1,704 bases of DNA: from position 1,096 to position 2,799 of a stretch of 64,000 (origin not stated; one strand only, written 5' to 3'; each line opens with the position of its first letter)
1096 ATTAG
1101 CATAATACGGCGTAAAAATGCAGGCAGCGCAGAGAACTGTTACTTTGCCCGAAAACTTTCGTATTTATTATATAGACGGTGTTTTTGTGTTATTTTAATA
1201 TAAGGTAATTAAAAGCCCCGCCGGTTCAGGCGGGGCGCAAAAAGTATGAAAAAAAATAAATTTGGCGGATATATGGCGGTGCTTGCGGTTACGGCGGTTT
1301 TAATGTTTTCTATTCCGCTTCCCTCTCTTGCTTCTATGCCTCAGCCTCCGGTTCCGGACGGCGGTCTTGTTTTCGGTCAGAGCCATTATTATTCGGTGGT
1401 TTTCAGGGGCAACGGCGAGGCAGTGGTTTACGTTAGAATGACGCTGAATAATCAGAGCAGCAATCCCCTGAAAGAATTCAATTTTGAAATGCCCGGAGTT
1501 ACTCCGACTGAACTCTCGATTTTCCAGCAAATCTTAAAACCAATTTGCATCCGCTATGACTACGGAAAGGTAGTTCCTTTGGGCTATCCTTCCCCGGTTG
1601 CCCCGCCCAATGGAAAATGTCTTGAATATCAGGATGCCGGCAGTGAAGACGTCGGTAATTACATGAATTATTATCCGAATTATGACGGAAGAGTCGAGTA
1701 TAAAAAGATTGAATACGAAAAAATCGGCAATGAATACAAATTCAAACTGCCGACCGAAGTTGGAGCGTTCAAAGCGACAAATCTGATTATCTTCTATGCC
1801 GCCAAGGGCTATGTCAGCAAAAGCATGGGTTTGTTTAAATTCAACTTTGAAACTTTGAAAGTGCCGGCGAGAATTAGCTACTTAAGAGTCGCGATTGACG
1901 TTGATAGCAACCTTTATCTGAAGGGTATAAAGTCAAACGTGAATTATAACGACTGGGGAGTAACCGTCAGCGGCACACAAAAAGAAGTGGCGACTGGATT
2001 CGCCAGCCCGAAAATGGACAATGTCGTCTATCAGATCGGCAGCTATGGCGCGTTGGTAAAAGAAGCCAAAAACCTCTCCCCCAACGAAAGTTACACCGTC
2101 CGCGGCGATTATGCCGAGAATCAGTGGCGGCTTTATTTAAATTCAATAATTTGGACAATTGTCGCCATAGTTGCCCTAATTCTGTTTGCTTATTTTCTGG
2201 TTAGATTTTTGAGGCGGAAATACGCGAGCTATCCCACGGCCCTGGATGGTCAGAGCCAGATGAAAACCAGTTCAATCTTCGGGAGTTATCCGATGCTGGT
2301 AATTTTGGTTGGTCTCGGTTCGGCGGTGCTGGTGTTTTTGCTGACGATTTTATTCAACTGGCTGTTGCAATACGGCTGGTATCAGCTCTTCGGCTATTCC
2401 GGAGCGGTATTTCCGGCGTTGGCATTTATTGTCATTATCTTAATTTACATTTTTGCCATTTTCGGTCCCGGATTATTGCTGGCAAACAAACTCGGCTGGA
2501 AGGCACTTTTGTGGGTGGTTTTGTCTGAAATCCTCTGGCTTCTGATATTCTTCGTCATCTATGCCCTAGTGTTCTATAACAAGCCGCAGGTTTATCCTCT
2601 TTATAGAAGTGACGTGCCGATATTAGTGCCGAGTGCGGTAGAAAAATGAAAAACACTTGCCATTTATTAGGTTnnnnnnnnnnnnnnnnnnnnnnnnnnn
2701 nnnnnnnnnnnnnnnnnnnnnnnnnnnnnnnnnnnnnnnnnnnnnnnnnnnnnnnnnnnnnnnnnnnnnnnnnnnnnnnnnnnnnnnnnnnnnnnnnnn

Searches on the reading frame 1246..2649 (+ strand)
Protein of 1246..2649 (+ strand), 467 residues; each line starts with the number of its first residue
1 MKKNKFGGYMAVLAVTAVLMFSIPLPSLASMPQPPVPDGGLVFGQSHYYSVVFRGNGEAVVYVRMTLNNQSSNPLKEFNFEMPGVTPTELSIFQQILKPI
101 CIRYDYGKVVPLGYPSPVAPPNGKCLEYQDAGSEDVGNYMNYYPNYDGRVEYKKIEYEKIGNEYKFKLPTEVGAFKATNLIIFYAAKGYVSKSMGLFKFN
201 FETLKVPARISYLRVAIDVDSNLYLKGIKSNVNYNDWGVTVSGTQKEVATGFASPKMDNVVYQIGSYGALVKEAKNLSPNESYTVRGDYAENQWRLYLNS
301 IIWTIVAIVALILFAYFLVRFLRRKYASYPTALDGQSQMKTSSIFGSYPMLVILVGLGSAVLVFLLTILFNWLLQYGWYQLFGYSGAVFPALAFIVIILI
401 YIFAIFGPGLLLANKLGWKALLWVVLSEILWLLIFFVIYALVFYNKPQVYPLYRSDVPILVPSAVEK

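Call 51: find_encoding_contigs(protein=window:1246-2649:+, flank=10000, max_places=3)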
Protein window:1246-2649:+ (467 aa): 2 contigs read that carry it; 1 place shown.
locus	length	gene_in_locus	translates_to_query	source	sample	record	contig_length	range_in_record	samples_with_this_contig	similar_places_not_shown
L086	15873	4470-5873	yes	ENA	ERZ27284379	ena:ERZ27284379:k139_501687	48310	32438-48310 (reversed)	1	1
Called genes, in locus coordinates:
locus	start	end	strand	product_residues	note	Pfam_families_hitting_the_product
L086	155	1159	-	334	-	PF04055:Radical_SAM (weak)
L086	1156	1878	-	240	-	PF04055:Radical_SAM (weak)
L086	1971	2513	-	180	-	PF01467:CTP_transf_like (weak)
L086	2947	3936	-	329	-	PF01820:Dala_Dala_lig_N, PF02786:CPSase_L_D2, PF07478:Dala_Dala_lig_C, PF02222:ATP-grasp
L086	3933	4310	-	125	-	PF03692:CxxCxxCC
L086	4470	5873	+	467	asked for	-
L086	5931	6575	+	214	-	PF13671:AAA_33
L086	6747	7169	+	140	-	-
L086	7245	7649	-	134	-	-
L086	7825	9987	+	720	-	PF17191:RecG_wedge, PF01336:tRNA_anti-codon (weak), PF00176:SNF2-rel_dom (weak), PF00270:DEAD, PF04851:ResIII, PF00271:Helicase_C, PF22590:Cas3-like_C_2 (weak), PF19833:RecG_dom3_C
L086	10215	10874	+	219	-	-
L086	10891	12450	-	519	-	-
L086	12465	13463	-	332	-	PF21694:DNA_pol3_delta_C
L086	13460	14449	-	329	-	PF11258:DUF3048, PF17479:DUF3048_C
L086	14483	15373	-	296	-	PF01149:Fapy_DNA_glyco, PF06831:H2TH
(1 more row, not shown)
